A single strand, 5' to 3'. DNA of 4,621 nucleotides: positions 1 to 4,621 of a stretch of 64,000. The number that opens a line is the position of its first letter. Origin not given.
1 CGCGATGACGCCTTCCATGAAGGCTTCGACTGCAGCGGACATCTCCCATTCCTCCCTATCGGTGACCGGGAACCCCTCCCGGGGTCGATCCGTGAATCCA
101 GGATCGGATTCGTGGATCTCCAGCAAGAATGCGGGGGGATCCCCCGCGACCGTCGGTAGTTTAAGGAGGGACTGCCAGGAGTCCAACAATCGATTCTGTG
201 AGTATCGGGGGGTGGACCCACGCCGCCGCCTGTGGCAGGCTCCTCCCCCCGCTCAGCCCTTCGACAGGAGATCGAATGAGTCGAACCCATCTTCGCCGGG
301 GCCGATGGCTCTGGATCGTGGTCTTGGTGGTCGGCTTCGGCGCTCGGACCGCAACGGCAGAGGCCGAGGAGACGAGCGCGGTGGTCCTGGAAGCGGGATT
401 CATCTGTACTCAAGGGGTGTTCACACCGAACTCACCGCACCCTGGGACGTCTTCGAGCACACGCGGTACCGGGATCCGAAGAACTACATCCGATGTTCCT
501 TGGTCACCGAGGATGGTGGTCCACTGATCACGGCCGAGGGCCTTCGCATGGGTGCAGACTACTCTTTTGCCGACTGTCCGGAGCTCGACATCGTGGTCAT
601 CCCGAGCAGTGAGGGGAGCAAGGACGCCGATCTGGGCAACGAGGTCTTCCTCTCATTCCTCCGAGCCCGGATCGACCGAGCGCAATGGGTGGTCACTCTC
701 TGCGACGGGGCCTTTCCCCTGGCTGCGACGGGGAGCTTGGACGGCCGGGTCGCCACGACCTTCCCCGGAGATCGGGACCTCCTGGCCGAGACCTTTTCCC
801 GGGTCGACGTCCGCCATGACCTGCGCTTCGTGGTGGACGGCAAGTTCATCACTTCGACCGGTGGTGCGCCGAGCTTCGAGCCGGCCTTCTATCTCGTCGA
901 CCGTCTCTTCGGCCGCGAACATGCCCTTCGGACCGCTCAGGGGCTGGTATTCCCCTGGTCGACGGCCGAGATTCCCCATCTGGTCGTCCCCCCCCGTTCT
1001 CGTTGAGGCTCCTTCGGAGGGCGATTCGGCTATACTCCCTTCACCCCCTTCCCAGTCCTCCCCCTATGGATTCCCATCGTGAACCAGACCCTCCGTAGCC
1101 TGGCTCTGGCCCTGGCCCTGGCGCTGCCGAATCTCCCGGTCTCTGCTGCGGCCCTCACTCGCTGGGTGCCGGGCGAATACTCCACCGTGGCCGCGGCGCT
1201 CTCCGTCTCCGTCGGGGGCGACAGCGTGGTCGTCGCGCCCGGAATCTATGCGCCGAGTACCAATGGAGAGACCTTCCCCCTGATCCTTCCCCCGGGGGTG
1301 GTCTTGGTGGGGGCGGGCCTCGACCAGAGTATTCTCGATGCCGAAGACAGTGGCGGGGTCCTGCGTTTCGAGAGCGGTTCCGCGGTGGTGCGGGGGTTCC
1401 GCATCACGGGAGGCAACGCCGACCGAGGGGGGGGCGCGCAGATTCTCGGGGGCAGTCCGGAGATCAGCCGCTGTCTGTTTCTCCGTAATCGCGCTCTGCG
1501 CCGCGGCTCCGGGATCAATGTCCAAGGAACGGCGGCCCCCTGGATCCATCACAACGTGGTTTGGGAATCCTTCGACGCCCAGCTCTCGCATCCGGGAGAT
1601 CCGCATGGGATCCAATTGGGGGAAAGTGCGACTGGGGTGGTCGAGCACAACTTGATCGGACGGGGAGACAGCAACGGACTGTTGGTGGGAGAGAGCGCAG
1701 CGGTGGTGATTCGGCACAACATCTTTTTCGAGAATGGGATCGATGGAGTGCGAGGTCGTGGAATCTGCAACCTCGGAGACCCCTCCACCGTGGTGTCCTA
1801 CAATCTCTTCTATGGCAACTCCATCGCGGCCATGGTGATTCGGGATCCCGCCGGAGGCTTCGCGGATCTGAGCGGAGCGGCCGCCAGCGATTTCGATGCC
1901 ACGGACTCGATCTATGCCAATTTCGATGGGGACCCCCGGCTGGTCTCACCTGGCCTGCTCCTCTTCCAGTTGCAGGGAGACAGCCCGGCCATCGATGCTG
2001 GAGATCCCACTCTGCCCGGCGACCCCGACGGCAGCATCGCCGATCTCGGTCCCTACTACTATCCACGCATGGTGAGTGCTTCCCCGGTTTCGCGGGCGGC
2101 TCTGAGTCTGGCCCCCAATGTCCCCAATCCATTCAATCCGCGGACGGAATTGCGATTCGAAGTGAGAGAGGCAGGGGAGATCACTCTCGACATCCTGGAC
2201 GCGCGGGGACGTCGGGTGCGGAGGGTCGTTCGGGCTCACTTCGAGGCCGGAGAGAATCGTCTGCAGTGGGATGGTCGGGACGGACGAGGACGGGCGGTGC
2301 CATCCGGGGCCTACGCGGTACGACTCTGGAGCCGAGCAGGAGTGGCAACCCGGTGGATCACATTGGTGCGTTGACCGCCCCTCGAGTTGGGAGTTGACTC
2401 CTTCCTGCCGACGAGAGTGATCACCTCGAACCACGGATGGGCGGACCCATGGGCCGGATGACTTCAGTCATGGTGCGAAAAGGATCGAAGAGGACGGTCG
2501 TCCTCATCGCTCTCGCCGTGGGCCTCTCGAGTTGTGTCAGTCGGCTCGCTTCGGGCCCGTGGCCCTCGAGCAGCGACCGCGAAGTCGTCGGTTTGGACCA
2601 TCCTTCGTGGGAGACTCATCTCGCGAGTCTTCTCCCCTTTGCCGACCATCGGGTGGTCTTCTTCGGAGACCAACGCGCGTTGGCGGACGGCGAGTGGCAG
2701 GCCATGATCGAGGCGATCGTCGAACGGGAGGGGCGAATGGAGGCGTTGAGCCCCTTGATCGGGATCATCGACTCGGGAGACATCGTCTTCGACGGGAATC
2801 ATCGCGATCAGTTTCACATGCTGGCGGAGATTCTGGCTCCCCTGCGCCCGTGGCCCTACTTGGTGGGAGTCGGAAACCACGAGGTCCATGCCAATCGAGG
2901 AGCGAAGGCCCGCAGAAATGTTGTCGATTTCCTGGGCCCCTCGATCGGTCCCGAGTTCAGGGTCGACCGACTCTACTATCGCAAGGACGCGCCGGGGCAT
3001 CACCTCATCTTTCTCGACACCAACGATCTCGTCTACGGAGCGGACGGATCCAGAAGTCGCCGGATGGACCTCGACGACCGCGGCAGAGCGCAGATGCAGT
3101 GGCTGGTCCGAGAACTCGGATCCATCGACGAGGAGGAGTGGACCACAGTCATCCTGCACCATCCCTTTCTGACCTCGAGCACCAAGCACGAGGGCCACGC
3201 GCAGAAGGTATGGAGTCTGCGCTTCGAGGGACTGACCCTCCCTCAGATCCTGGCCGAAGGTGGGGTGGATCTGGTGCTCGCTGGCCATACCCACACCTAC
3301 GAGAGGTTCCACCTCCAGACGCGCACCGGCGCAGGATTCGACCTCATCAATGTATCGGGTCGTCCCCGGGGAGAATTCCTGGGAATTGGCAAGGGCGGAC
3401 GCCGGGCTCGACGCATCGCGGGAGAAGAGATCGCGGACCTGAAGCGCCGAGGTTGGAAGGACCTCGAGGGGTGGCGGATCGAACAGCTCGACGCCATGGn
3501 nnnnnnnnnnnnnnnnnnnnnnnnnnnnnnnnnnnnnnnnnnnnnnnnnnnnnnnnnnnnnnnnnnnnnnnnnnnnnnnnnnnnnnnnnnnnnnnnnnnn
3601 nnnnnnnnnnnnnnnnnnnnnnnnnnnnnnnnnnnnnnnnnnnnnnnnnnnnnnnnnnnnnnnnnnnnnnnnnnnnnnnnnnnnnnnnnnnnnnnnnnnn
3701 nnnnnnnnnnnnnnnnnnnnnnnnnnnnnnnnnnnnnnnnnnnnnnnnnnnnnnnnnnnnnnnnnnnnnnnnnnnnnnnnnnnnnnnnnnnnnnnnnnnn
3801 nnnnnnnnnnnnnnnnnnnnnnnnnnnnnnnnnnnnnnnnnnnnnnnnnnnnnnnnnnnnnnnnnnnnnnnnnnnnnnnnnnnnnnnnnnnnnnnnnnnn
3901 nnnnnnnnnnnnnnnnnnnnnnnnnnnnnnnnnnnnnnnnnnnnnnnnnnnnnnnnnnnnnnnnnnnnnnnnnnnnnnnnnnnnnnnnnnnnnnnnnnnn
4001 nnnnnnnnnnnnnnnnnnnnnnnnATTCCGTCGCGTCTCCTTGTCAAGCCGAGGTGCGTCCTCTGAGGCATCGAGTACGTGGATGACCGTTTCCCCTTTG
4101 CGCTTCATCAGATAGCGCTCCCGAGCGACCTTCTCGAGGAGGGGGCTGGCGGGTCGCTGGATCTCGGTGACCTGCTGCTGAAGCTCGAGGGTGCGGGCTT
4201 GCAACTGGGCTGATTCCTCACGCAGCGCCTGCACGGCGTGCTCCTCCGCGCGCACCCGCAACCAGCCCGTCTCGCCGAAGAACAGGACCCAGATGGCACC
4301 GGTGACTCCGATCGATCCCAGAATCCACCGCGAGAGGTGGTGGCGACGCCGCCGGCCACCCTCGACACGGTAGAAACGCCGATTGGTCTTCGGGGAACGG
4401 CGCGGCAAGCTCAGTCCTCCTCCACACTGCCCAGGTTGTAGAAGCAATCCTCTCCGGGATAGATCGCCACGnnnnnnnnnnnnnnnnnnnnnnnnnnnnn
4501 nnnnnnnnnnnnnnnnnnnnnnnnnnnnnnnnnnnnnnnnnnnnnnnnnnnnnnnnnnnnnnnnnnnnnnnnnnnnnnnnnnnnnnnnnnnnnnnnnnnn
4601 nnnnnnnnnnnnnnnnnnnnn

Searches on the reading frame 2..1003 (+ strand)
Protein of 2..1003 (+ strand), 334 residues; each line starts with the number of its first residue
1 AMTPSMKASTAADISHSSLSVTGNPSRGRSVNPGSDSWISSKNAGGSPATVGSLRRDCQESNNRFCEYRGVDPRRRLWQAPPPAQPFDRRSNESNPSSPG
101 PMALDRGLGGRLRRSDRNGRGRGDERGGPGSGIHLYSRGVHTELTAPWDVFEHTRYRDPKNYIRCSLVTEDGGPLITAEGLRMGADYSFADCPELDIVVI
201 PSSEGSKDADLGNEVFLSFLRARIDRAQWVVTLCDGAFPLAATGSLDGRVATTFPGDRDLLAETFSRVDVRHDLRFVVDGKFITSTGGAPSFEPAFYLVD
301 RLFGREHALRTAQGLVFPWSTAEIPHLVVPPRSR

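Call 29: search_protein_families(library=pfam, proteins=[window:2-1003:+], max_evalue=0.001)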
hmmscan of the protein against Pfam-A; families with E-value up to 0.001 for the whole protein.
window:2-1003:+ (334 aa): 1 family
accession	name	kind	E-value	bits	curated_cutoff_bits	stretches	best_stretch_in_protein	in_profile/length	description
PF01965.30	DJ-1_PfpI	-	4.6e-16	59.5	26.6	1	142-289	14-153/165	DJ-1/PfpI family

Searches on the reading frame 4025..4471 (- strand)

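Call 29: search_protein_families(library=pfam, proteins=[window:4025-4471:-], max_evalue=0.001)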
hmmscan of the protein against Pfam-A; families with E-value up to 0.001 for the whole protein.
window:4025-4471:- (149 aa): 1 family
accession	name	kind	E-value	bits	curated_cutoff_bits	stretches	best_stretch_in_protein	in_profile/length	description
PF04977.20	DivIC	-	4.4e-11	42.9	28.9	1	59-134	5-79/80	Septum formation initiator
